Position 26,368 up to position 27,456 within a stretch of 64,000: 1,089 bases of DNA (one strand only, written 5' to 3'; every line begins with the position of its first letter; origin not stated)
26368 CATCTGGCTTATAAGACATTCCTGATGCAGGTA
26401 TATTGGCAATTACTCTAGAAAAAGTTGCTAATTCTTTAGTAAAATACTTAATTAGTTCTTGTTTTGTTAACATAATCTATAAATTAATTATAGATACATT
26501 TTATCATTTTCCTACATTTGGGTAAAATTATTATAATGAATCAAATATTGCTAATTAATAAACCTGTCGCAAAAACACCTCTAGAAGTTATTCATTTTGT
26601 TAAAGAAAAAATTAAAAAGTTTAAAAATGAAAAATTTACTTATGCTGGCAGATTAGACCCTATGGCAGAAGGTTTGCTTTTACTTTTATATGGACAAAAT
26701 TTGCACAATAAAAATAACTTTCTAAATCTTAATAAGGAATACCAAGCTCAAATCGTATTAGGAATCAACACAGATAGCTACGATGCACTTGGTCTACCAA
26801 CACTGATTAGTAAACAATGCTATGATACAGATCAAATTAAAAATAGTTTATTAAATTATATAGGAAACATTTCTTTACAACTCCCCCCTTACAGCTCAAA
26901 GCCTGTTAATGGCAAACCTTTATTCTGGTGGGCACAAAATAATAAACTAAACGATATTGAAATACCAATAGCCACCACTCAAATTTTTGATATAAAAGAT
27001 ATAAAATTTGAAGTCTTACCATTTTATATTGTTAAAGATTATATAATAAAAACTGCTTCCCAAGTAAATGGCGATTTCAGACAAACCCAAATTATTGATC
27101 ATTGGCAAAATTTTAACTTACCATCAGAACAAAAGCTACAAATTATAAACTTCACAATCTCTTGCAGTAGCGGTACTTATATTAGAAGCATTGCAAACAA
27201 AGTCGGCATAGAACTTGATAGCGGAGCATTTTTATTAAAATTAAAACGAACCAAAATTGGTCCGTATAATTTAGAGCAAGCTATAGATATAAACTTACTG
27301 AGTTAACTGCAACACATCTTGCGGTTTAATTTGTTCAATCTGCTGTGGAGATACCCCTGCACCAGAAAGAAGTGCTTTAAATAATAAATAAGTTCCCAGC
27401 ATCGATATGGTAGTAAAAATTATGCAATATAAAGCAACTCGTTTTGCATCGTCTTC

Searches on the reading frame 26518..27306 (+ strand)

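Call 58: search_protein_families(library=pfam, proteins=[window:26518-27306:+], max_evalue=0.00001)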
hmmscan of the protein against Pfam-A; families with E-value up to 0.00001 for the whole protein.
window:26518-27306:+ (262 aa): 1 family
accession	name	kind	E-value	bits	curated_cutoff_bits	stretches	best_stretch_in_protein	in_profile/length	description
PF01509.24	TruB_N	-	2.6e-23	83.5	27.3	1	33-165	2-133/149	TruB family pseudouridylate synthase (N terminal domain)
